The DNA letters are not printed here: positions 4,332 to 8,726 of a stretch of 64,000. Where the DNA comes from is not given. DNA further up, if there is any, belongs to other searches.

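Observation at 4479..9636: Split SIR2 effector + NACHT-like STAND NTPase with overlapping reading frames (Avs5-like architecture as two genes)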

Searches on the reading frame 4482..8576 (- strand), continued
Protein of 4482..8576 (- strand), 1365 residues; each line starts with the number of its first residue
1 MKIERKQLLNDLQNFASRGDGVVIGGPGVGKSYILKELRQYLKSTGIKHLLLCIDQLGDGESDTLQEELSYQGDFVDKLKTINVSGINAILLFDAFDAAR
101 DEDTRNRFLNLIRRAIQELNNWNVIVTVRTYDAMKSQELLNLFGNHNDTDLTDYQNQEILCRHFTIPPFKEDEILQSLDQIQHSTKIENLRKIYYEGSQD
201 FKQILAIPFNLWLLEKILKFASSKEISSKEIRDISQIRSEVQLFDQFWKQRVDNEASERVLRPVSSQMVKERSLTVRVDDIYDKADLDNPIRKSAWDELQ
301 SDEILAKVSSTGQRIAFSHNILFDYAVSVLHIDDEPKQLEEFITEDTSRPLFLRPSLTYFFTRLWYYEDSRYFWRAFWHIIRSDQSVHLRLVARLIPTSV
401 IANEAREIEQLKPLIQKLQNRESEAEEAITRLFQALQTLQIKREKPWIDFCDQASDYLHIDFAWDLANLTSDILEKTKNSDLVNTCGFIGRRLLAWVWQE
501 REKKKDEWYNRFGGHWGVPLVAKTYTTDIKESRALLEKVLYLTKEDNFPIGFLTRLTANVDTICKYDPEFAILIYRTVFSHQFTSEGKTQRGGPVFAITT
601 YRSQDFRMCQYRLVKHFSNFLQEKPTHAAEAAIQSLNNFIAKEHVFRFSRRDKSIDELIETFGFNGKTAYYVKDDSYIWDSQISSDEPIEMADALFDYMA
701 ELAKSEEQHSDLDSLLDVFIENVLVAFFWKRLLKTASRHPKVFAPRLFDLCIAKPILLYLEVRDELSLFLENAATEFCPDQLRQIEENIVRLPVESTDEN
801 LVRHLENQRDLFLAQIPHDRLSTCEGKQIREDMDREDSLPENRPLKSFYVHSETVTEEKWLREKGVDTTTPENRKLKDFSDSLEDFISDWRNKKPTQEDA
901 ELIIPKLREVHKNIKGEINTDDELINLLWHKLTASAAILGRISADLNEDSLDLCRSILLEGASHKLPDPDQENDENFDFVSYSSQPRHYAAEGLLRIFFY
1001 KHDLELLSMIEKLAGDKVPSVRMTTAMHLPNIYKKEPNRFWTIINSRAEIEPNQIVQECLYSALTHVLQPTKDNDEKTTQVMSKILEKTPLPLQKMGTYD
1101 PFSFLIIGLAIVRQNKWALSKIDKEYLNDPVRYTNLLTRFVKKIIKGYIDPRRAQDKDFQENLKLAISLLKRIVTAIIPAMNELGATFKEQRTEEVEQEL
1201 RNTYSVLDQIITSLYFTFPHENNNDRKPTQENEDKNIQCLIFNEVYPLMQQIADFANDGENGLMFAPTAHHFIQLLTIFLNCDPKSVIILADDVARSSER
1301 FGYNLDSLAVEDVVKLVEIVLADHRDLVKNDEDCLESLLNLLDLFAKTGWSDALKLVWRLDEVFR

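Call 32: search_protein_families(library=pfam, proteins=[L009:3714-6803:+, L076:7122-10805:+, L076:10805-11944:+, L075:6984-8798:+], max_evalue=0.01)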
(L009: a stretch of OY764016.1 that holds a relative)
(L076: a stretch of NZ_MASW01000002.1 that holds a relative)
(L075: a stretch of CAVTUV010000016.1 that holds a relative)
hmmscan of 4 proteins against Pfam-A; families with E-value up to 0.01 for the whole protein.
L009:3714-6803:+ (1030 aa): 5 families
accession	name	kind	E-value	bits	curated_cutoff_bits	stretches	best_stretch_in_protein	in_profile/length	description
PF18135.7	Type_ISP_C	-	1.1e-108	363.8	25.9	1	660-1005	2-342/342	Type ISP C-terminal specificity domain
PF22240.1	ISP_coupler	-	6e-17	62.7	27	1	165-281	7-122/126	Type ISP restriction-modification enzyme, coupler domain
PF02384.22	N6_Mtase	-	3e-09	37.1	20.4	1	289-475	5-153/311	N-6 DNA Methylase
PF07669.17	Eco57I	-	1.6e-08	35.3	25.3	1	449-551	77-167/171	Eco57I restriction-modification methylase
PF20473.4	MmeI_Mtase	-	0.0011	18.7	27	0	443-530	132-208/259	MmeI, DNA-methyltransferase domain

L076:7122-10805:+ (1228 aa): 5 families
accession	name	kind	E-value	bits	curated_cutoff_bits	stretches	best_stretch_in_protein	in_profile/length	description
PF13191.12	AAA_16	-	4.8e-05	24.4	32.6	1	310-355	20-63/167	AAA ATPase domain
PF13401.12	AAA_22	-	0.00055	20.7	27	0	314-340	4-30/130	AAA domain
PF25199.1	nSTAND_NTPase5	-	0.0027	18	34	1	301-423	20-141/145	Novel STAND NTPase 5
PF01580.24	FtsK_SpoIIIE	-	0.0027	17.6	24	0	291-335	16-59/221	FtsK/SpoIIIE family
PF00004.35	AAA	-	0.0055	17.6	21.2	0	318-408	1-97/131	ATPase family associated with various cellular activities (AAA)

L076:10805-11944:+ (380 aa): 1 family
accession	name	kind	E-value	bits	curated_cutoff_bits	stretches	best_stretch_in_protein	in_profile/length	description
PF13646.12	HEAT_2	-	5.3e-05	23.9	27.7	1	35-91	33-85/88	HEAT repeats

L075:6984-8798:+ (605 aa): 7 families
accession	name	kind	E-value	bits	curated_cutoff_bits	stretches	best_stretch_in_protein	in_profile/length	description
PF13289.12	SIR2_2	-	5.2e-15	56.2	24.5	1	124-274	2-122/141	SIR2-like domain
PF13604.12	AAA_30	-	2.8e-05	24.4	27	1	359-423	20-81/191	AAA domain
PF13191.12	AAA_16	-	0.00016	22.6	32.6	1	359-473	26-142/167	AAA ATPase domain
PF13401.12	AAA_22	-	0.0011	19.8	27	1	358-392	6-33/130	AAA domain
PF13245.12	AAA_19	-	0.0032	18.1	25.1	0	354-385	8-39/134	AAA domain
PF12775.13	AAA_7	-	0.005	16.8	25.8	0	357-382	33-58/181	P-loop containing dynein motor region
PF13238.12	AAA_18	-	0.0051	17.7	29.4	0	361-413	2-54/128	AAA domain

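Call 33: search_protein_families(library=padloc, proteins=[L009:3714-6803:+, L076:7122-10805:+, L076:10805-11944:+, L012:7404-12062:+, L063:6841-8001:+, L063:8001-11942:+], max_evalue=0.001)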
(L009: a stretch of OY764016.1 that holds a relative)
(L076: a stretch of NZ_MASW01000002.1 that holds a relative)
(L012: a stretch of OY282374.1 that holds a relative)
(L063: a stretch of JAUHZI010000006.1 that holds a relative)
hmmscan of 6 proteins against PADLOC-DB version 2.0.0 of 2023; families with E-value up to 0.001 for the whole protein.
L009:3714-6803:+ (1030 aa): 16 families
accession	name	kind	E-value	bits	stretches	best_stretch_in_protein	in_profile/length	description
PDLC03597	REase_MTase_IIG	-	7.3e-240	797.4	1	156-1028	735-1640/1646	Type IIG restriction enzyme-methyltransferase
PDLC03621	REase_MTase_IIG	-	2.2e-190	633.1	1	13-1026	6-1015/1024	Type IIG restriction enzyme-methyltransferase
PDLC03051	REase_MTase_I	-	2.4e-183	609.7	1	192-1029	749-1590/1591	Type I restriction enzyme-methyltransferase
PDLC03610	REase_MTase_IIG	-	3.1e-69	232.2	2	478-973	546-1032/1096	Type IIG restriction enzyme-methyltransferase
PDLC03631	REase_MTase_IIG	-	2.1e-53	179.6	1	292-904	292-910/1086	Type IIG restriction enzyme-methyltransferase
PDLC04134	mad2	-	1.2e-13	48.8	1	28-598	2-463/492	mads_2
PDLC03335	MTase_II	-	1.5e-08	31.7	1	290-583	60-308/607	Type II methyltransferase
PDLC03025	MTase_I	-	7.4e-07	26.2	1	271-366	124-207/569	Type I methyltransferase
PDLC03226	MTase_II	-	1e-06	25.7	1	434-587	116-243/579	Type II methyltransferase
PDLC03021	MTase_I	-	2e-06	24.9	1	284-468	140-293/491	Type I methyltransferase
PDLC03313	MTase_II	-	3.6e-06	23.8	1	306-549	19-232/563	Type II methyltransferase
PDLC03338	MTase_II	-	9.8e-06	22.5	1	447-546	246-326/604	Type II methyltransferase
PDLC03347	MTase_II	-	0.00015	18.6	0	481-574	108-203/488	Type II methyltransferase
PDLC03250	MTase_II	-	0.0002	18.2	0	470-578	351-458/775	Type II methyltransferase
PDLC03348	MTase_II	-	0.00024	17.7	1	308-550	219-435/727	Type II methyltransferase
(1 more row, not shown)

L076:7122-10805:+ (1228 aa): 4 families
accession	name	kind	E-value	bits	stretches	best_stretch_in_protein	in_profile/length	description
PDLC04700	PDC-M54A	-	2e-132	440.7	1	7-1219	2-1257/1657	-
PDLC04702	PDC-M54A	-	4.4e-125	416.9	1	4-1058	9-1056/1621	-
PDLC04701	PDC-M54A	-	2.3e-22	76.7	1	469-999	9-524/1144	-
PDLC02169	Avs4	-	1.7e-06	23.6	1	304-416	197-312/1570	-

L076:10805-11944:+ (380 aa): 2 families
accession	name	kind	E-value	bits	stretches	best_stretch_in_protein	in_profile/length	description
PDLC04700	PDC-M54A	-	1.4e-26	89.8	1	5-380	1279-1657/1657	-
PDLC04702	PDC-M54A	-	4.7e-21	72.1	1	28-376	1270-1617/1621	-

L012:7404-12062:+ (1553 aa): 5 families
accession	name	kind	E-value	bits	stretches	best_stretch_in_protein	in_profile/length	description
PDLC04700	PDC-M54A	-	2.8e-188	625.9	1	199-1553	300-1657/1657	-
PDLC04702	PDC-M54A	-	2.7e-165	550.2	1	181-1552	282-1620/1621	-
PDLC02399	Aga_REase-PNTD1-PNTD2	-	2.1e-59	199.7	1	1-173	1-171/463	Class I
PDLC04701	PDC-M54A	-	3e-40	135.9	2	384-925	15-530/1144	-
PDLC02415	Aga_REase-PNTD1-PNTD2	-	4.2e-17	60.1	1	28-153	3-120/423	Class I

L063:6841-8001:+ (387 aa): 5 families
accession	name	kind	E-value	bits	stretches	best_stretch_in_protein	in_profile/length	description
PDLC00407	ThsA1|ThsA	-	1.1e-15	55.3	1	18-201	11-172/478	STALD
PDLC03856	LmuA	-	5.1e-14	50.3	1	19-201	7-183/433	-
PDLC00409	ThsA1|ThsA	-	2.6e-12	44.6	1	19-201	13-174/242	STALD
PDLC04968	PDC-S25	-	1.1e-08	32.6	1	20-87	14-81/517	-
PDLC04087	SIR2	-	0.00011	19.1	0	122-141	136-155/343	-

L063:8001-11942:+ (1314 aa): 3 families
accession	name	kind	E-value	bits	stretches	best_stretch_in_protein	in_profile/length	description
PDLC04700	PDC-M54A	-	2.4e-153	510.1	1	2-1314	302-1657/1657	-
PDLC04702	PDC-M54A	-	2.2e-141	470.9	1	16-1312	315-1619/1621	-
PDLC04701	PDC-M54A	-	6.7e-42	141.4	2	171-795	4-623/1144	-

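Call 34: search_protein_representatives(protein=window:5001-8576:-)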
Query: 1192 residues. Proteins with E-value up to 0.001 (for the whole library): 1709; up to 1e-10: 1361; up to 1e-30: 779. The best 150 are listed.
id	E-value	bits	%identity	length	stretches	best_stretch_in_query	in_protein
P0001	0.0e+00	2709.4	100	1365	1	1-1192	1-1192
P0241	0.0e+00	1017.8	60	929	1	412-1184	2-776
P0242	1.0e-273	927.5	43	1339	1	1-1175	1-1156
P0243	8.0e-259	878.1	41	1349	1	1-1185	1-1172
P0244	3.9e-258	875.8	41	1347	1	1-1184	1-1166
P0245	2.6e-257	873.1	40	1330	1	2-1185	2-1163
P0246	1.0e-253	861.2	41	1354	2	1-1118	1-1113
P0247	1.0e-251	854.6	39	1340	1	1-1176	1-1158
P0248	1.7e-247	840.6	39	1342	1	13-1190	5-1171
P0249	7.9e-238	808.6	39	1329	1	1-1181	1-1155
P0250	3.8e-229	779.8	57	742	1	556-1187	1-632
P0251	2.7e-226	770.4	38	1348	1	1-1158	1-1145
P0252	1.6e-225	767.8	37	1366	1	1-1162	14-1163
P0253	4.8e-225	766.3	38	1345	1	1-1185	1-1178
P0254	8.6e-225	765.4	39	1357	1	1-1155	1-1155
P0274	1.8e-196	671.6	37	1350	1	3-1192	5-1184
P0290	1.5e-173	595.7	33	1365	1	1-1082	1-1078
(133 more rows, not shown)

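Call 56: search_protein_families(library=padloc, alignment_id=A4, max_evalue=0.00001)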
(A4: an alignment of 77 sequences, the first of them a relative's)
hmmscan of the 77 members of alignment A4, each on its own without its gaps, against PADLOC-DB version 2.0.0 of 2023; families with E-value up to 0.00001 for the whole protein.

A. member 1, L002:12418-12975:- (186 aa): 0 families

B. families by the number of members that match (of 77 scanned): 314 families (the first 25 are shown)
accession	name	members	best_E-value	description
PDLC03044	REase_I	2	0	Type I restriction enzyme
PDLC04912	PDC-S11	2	2.7e-118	-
PDLC04911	PDC-S11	2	3.3e-111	-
PDLC03105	Specificity_I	2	9e-107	Type I specificity subunit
PDLC03072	Specificity_I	2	1.2e-95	Type I specificity subunit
PDLC03041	REase_I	2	3.3e-95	Type I restriction enzyme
PDLC03090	Specificity_I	2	6.4e-90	Type I specificity subunit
PDLC03073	Specificity_I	2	1.4e-85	Type I specificity subunit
PDLC03040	REase_I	2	8.9e-84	Type I restriction enzyme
PDLC04914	PDC-S11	2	1.6e-72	-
PDLC03048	REase_I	2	9.7e-66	Type I restriction enzyme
PDLC03098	Specificity_I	2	1e-64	Type I specificity subunit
PDLC03162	Specificity_I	2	6.5e-59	Type I specificity subunit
PDLC03054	Specificity_I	2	7e-49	Type I specificity subunit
PDLC03099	Specificity_I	2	5.6e-48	Type I specificity subunit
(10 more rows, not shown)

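Call 65: search_protein_families(library=ncbifam, proteins=[window:4482-8576:-, P0055], max_evalue=0.01)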
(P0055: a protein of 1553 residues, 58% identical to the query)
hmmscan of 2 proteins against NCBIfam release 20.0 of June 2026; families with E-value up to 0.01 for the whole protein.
window:4482-8576:- (1365 aa): 1 family
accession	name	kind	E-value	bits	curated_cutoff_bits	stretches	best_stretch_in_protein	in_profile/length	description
TIGR03420.1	DnaA_homol_Hda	equivalog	0.004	16.7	194.8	0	6-104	23-124/226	DnaA regulatory inactivator Hda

P0055 (1553 aa): 3 families
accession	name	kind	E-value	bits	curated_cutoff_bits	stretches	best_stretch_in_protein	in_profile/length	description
NF033859.1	SMEK_N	domain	3.3e-21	74.9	30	1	7-101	4-96/97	SMEK domain-containing protein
NF041815.1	Avs4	equivalog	7.9e-05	20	1500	1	196-329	183-312/1579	AVAST type 4 anti-phage nuclease Avs4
TIGR03420.1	DnaA_homol_Hda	equivalog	9.8e-05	22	194.8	1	221-303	42-124/226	DnaA regulatory inactivator Hda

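Call 81: search_dna_similar(query=window:4482-8576:-, collection=plasmids, mode=protein, max_rows=15)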
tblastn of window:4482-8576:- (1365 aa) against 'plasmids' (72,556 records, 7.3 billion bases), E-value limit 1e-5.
Records with a match: 13; places in all: 13; records where one place covers at least 80% of the query: 10.
Best place of each record, by identity: <60% 13.
By first word of the organism name: Rhizobium 5; Agrobacterium 2; Streptomyces 2; Sphingobium 1; Gemmobacter 1; Hymenobacter 1; Nonomuraea 1.
By predicted mobility (MOB-suite, as given by PLSDB): conjugative 7; non-mobilizable 4; mobilizable 2.
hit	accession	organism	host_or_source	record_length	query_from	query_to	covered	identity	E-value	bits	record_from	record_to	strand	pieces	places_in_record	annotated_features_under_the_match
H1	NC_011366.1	Rhizobium leguminosarum bv. trifolii WSM2304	-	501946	31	1365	98%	24.3%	4e-61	239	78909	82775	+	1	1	ATP-binding protein | hypothetical protein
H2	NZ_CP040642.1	Agrobacterium sp. T29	Single strain culture,soil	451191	31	1365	98%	23.1%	7e-48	196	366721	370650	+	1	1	ATP-binding protein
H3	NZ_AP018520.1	Sphingobium sp. YG1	-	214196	31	1365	98%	23.0%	4e-46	191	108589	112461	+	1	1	ATP-binding protein | hypothetical protein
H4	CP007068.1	Rhizobium leguminosarum bv. trifolii CB782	plant root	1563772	31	1365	98%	22.8%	4e-45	187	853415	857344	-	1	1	hypothetical protein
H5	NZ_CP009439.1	Streptomyces glaucescens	soil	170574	31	1365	98%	22.7%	3e-45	188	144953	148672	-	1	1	ATP-binding protein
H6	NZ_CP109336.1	Streptomyces canus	-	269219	31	1365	98%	22.2%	3e-50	204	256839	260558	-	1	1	hypothetical protein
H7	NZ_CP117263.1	Rhizobium tumorigenes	Rubus sp.,pure bacterial culture,Aerial ...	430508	64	1365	95%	21.9%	2e-25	123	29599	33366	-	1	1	ATP-binding protein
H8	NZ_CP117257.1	Rhizobium tumorigenes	Rubus sp.,pure bacterial culture,Aerial ...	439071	64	1365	95%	21.9%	2e-25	123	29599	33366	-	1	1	ATP-binding protein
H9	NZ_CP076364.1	Gemmobacter fulvus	cell culture,Anabaena culture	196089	31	1365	93%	21.7%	2e-16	180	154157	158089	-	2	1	hypothetical protein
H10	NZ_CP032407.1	Rhizobium rosettiformans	Isolation,ex cyanobacteria field sample ...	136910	31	1365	81%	24.1%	5e-41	267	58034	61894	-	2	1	hypothetical protein (x2)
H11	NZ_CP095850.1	Hymenobacter sublimis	single cell,air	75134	6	787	57%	22.8%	4e-30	138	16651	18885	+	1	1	ATP-binding protein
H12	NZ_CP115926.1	Agrobacterium tumefaciens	Chrysanthemum,cell culture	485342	64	579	38%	22.3%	1e-7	65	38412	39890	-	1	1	ATP-binding protein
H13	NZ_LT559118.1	Nonomuraea gerenzanensis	-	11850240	31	375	25%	25.8%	4e-18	99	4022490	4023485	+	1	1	none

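Call 82: search_dna_similar(query=window:4482-8576:-, collection=phages, mode=protein, max_rows=10)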
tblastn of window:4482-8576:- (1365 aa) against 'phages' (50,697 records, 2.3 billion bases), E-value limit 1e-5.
No match.
